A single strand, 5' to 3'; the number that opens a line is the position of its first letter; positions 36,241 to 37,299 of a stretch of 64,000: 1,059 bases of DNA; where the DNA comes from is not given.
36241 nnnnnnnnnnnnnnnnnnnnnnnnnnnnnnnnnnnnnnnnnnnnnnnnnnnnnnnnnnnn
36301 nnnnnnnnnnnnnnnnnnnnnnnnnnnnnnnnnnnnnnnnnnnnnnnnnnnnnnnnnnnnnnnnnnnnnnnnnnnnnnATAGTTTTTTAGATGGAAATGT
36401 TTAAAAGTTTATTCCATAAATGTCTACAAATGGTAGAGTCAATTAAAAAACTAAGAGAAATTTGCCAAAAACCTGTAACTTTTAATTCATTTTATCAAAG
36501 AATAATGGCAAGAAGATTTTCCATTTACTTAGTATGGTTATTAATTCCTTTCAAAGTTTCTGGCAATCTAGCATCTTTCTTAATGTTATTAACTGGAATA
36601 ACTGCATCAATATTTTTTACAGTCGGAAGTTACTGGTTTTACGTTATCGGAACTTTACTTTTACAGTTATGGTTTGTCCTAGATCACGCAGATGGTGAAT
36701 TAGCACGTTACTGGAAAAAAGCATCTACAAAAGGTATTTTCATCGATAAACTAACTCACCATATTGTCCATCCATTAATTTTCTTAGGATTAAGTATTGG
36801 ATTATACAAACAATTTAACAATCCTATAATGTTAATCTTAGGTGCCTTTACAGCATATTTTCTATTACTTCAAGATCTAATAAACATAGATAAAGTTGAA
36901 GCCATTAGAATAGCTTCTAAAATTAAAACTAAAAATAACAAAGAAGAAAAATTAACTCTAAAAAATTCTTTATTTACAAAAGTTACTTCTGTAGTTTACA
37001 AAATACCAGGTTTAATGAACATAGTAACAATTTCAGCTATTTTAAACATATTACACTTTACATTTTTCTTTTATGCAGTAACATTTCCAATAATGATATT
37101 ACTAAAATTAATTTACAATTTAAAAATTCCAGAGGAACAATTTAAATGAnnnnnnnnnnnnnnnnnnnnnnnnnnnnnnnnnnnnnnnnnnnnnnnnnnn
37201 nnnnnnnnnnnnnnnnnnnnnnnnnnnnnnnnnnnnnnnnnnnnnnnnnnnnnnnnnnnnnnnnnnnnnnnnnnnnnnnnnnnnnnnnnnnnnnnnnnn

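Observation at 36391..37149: CDP-alcohol-phosphotransferase-family membrane protein divergent from ppd; a second paralogue at 11461-12129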

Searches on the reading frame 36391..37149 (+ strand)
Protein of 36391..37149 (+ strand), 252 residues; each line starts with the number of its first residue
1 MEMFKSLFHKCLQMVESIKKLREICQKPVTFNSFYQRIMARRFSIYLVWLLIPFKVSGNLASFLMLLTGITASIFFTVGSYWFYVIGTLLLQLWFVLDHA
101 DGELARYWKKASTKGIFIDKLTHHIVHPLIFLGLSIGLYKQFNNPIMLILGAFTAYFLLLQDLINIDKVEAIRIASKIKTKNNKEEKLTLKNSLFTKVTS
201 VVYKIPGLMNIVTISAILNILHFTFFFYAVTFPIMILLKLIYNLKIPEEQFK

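Call 4: search_protein_families(library=pfam, proteins=[window:36391-37149:+], max_evalue=0.01)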
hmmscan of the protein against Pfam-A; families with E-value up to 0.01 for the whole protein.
window:36391-37149:+ (252 aa): 1 family
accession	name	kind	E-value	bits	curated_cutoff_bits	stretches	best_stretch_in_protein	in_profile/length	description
PF01066.26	CDP-OH_P_transf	-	2.9e-07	31.4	22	1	59-180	2-123/152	CDP-alcohol phosphatidyltransferase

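Call 6: search_protein_families(library=ncbifam, proteins=[window:36391-37149:+], max_evalue=0.001)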
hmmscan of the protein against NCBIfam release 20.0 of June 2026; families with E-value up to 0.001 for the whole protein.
window:36391-37149:+ (252 aa): 3 families
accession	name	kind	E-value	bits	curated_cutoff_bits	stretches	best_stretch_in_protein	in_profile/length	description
NF040950.1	archin_ph_syn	equivalog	1.8e-09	37.7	180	1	46-153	14-121/191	archaetidylinositol phosphate synthase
NF041135.1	IPPtranDIPPsyn_Thcocales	equivalog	5.7e-08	32.2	580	1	32-143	227-333/419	bifunctional L-myo-inositol-1-phosphate cytidylyltransferase/CDP-L-myo-inositol myo-inositolphosphotransferase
NF045883.1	PIPSynth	equivalog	8.9e-06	25.5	170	1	68-149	36-114/197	phosphatidylinositol phosphate synthase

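Call 7: find_homologous_proteins(query=window:36391-37146:+)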
Query window:36391-37146:+ (252 aa): 27 proteins with E <= 0.001 among 677 candidates.
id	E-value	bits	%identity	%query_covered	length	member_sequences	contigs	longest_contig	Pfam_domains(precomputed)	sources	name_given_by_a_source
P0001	6.6e-149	512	100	95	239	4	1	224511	PF01066.27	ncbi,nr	ncbi:hypothetical protein CL617_03640 [archaeon]|nr:hypothetical protein [archaeon]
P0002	6.7e-99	349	65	95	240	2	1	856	PF01066.27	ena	-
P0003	4.1e-98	346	67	95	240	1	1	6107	PF01066.27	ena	-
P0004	5.2e-98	346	67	95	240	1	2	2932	PF01066.27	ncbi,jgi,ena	-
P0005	1.5e-94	334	63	95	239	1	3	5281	PF01066.27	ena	-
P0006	8.0e-94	332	66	95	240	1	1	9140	PF01066.27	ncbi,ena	-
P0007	3.1e-92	327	63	95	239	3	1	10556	PF01066.27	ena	-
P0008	3.9e-92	327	65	95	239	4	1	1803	PF01066.27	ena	-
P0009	1.1e-91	325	63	94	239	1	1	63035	PF01066.27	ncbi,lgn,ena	-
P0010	5.3e-91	323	62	95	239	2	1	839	PF01066.27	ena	-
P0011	8.5e-90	319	63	95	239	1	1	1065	PF01066.27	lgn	-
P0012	2.0e-88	314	60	95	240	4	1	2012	PF01066.27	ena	-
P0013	4.8e-86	307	59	95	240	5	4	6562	PF01066.27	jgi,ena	-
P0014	7.3e-82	293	58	95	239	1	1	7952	PF01066.27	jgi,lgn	-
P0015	2.7e-81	291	63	85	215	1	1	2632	PF01066.27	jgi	jgi:phosphatidylglycerophosphate synthase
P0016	8.2e-75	270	53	94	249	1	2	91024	PF01066.27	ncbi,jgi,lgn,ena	-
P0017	3.2e-72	261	59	83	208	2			PF01066.27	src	-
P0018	2.0e-71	259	62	76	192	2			PF01066.27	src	-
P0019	1.1e-70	256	55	95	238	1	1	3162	PF01066.27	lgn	-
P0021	3.6e-35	140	36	90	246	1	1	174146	PF01066.27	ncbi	ncbi:MAG: CDP-alcohol phosphatidyltransferase family protein [Candidatus Omnitrophota bacterium]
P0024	1.1e-30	125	33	94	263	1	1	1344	PF01066.27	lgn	-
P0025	7.7e-28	116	34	91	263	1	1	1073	PF01066.27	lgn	-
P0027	7.3e-11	60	30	58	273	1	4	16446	PF01066.27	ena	-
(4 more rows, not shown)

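Call 8: search_solved_structures(query=window:36391-37146:+, max_evalue=1, show_alignments=3)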
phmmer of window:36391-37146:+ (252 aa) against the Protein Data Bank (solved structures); distinct sequences matched with E-value up to 1: 4.
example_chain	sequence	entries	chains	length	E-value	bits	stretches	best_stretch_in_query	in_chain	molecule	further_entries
4o6m_A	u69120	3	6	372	1.4e-07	34.9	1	15-160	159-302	AF2299, a CDP-alcohol phosphotransferase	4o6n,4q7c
4mnd_A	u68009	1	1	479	0.00017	24.8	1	34-145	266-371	CTP L-myo-inositol-1-phosphate cytidylyltransferase/CDP-L-myo-inositol myo-inositolphospho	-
5d92_D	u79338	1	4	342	0.029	17.5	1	45-172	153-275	AF2299 protein,Phosphatidylinositol synthase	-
5d91_A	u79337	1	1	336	0.04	17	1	50-172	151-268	AF2299 protein,Phosphatidylinositol synthase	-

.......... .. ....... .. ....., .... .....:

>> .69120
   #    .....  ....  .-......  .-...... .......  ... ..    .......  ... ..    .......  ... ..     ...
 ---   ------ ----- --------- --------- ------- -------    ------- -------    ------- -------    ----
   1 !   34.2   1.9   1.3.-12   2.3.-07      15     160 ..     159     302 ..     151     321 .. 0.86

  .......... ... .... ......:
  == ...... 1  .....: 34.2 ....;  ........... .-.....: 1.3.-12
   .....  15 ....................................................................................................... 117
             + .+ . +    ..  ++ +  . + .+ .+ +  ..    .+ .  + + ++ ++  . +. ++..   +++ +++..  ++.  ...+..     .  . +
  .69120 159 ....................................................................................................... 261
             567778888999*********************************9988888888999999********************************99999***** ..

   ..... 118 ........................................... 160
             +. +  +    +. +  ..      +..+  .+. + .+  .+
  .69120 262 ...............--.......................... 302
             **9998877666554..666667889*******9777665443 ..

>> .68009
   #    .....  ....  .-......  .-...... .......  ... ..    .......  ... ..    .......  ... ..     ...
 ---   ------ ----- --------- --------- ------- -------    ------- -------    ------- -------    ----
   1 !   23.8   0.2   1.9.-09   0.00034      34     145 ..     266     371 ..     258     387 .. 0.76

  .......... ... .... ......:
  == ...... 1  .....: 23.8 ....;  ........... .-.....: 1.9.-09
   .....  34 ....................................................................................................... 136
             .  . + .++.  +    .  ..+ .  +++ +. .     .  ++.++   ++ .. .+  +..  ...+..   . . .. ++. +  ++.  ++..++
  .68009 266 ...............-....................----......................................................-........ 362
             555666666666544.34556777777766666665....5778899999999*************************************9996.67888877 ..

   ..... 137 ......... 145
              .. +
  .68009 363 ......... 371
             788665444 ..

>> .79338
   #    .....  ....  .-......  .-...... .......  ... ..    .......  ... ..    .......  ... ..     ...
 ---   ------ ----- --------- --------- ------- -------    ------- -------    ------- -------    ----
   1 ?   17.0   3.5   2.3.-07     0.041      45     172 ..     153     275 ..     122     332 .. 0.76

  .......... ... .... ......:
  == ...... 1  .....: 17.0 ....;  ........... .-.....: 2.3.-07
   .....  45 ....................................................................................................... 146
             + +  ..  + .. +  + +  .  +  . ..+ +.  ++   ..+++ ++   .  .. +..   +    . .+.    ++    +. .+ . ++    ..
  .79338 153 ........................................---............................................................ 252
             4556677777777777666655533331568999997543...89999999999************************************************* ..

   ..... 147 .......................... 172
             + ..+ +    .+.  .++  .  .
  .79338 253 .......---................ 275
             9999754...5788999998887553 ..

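Call 11: find_encoding_contigs(protein=P0001, flank=10000, max_places=3)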
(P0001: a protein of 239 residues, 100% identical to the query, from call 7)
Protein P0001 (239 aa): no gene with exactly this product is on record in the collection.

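Call 12: find_encoding_contigs(protein=P0009, flank=10000, max_places=2)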
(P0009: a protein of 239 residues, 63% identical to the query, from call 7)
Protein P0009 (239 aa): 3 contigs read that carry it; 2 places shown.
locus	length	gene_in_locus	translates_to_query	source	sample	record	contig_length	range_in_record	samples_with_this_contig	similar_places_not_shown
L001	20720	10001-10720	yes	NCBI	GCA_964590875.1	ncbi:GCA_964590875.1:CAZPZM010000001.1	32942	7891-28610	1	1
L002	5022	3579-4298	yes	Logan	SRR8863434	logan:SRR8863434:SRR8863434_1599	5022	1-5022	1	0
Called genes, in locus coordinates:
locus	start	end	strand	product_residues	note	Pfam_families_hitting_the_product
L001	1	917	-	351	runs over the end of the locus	PF01557:FAA_hydrolase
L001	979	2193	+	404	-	-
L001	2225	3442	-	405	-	PF07883:Cupin_2 (faint)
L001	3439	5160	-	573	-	PF00483:NTP_transferase (weak), PF12804:NTP_transf_3, PF13714:PEP_mutase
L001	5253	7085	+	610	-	PF04464:Glyphos_transf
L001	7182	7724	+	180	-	PF13302:Acetyltransf_3, PF13420:Acetyltransf_4 (weak), PF00583:Acetyltransf_1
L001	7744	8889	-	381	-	PF00465:Fe-ADH, PF13685:Fe-ADH_2 (weak), PF25137:ADH_Fe_C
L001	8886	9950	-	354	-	PF02775:TPP_enzyme_C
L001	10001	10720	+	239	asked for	PF01066:CDP-OH_P_transf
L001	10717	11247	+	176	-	PF08241:Methyltransf_11 (faint), PF08242:Methyltransf_12 (faint), PF13489:Methyltransf_23, PF13847:Methyltransf_31 (weak)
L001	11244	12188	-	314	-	PF00535:Glycos_transf_2, PF10111:Glyco_tranf_2_2, PF13641:Glyco_tranf_2_3 (weak)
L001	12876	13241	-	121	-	-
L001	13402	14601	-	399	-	PF06917:Pectate_lyase_2 (faint), PF07470:Glyco_hydro_88 (weak), PF09492:Pec_lyase (faint), PF03663:Glyco_hydro_76 (weak), PF25840:Ulvan_lyase_N (faint)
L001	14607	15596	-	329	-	PF00106:adh_short (faint), PF01073:3Beta_HSD, PF01370:Epimerase, PF02719:Polysacc_synt_2, PF04321:RmlD_sub_bind, PF07993:NAD_binding_4, PF16363:GDP_Man_Dehyd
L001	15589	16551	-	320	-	PF05368:NmrA (faint), PF01073:3Beta_HSD, PF01370:Epimerase, PF02719:Polysacc_synt_2, PF04321:RmlD_sub_bind, PF13460:NAD_binding_10 (weak), PF16363:GDP_Man_Dehyd, PF07993:NAD_binding_4 (weak)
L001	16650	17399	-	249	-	PF05116:S6PP (weak), PF08282:Hydrolase_3 (weak)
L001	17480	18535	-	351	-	PF00551:Formyl_trans_N, PF02911:Formyl_trans_C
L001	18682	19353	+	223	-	PF00483:NTP_transferase, PF12804:NTP_transf_3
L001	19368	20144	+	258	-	-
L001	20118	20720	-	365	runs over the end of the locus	PF02350:Epimerase_2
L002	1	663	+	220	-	?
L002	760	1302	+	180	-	PF13302:Acetyltransf_3, PF13420:Acetyltransf_4 (weak), PF00583:Acetyltransf_1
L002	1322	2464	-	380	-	PF00465:Fe-ADH, PF13685:Fe-ADH_2 (weak), PF25137:ADH_Fe_C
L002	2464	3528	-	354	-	PF02775:TPP_enzyme_C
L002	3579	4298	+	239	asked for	PF01066:CDP-OH_P_transf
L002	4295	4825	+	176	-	PF08241:Methyltransf_11 (faint), PF08242:Methyltransf_12 (faint), PF13489:Methyltransf_23, PF13847:Methyltransf_31 (weak)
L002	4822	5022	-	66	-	?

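Call 13: find_encoding_contigs(protein=P0016, flank=10000, max_places=2)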
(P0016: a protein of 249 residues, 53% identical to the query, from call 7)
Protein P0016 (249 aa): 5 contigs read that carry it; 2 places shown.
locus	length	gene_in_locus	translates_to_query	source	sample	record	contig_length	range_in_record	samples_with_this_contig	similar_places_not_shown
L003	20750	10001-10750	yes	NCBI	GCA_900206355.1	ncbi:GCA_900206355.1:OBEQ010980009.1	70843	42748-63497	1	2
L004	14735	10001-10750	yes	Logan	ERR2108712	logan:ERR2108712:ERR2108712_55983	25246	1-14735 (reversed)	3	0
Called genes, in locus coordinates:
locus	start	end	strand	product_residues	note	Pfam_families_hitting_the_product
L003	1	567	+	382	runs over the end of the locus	PF02350:Epimerase_2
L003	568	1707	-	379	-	PF03102:NeuB, PF08666:SAF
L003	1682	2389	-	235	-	PF02348:CTP_transf_3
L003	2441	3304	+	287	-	PF00892:EamA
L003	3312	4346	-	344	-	PF01636:APH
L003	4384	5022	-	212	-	PF17836:PglD_N, PF25087:GMPPB_C (weak), PF25084:LbH_EIF2B (weak), PF00132:Hexapep (weak)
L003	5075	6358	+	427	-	-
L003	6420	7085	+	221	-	PF01066:CDP-OH_P_transf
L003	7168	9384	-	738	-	PF00224:PK, PF14306:PUA_2, PF01747:ATP-sulfurylase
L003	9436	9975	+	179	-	PF01583:APS_kinase, PF13671:AAA_33 (faint)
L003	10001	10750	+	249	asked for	PF01066:CDP-OH_P_transf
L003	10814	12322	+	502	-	PF01554:MatE, PF01943:Polysacc_synt, PF13440:Polysacc_synt_3, PF03023:MurJ, PF01554:MatE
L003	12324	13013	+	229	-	PF13489:Methyltransf_23, PF07021:MetW, PF13847:Methyltransf_31, PF08241:Methyltransf_11, PF08242:Methyltransf_12, PF13649:Methyltransf_25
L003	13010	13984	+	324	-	PF03706:LPG_synthase_TM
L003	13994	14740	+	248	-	PF01209:Ubie_methyltran, PF13489:Methyltransf_23, PF01728:FtsJ (weak), PF05219:DREV (weak), PF13847:Methyltransf_31, PF08241:Methyltransf_11, PF08242:Methyltransf_12, PF13649:Methyltransf_25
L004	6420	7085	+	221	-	PF01066:CDP-OH_P_transf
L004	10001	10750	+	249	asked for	PF01066:CDP-OH_P_transf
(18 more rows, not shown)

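Call 14: find_encoding_contigs(protein=P0021, flank=10000, max_places=2)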
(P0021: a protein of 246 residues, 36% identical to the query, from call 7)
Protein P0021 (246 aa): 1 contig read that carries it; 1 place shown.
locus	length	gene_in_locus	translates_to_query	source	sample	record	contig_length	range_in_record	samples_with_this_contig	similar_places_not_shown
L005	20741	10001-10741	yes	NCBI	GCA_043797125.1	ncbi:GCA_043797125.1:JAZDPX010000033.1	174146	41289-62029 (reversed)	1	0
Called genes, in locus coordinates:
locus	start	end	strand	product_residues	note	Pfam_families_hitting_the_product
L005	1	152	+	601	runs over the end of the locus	PF27859:LIC12162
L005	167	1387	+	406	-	-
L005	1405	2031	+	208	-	PF00117:GATase, PF01174:SNO (faint)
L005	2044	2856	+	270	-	PF00977:His_biosynth, PF01207:Dus (faint)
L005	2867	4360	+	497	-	PF01943:Polysacc_synt, PF13440:Polysacc_synt_3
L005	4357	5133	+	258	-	PF00483:NTP_transferase, PF12804:NTP_transf_3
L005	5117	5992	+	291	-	PF00892:EamA, PF06800:Sugar_transport (faint), PF00892:EamA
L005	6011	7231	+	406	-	PF04055:Radical_SAM, PF13186:SPASM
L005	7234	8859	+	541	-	PF13714:PEP_mutase, PF12804:NTP_transf_3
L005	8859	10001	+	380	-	PF02776:TPP_enzyme_N (weak), PF02775:TPP_enzyme_C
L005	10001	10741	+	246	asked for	PF01066:CDP-OH_P_transf (weak)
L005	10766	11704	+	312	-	PF00535:Glycos_transf_2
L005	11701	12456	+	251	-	PF05175:MTS, PF05401:NodS, PF01209:Ubie_methyltran, PF13489:Methyltransf_23, PF06325:PrmA, PF13649:Methyltransf_25, PF13847:Methyltransf_31, PF08241:Methyltransf_11, +3 more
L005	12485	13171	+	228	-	PF01066:CDP-OH_P_transf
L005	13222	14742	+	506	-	PF13231:PMT_2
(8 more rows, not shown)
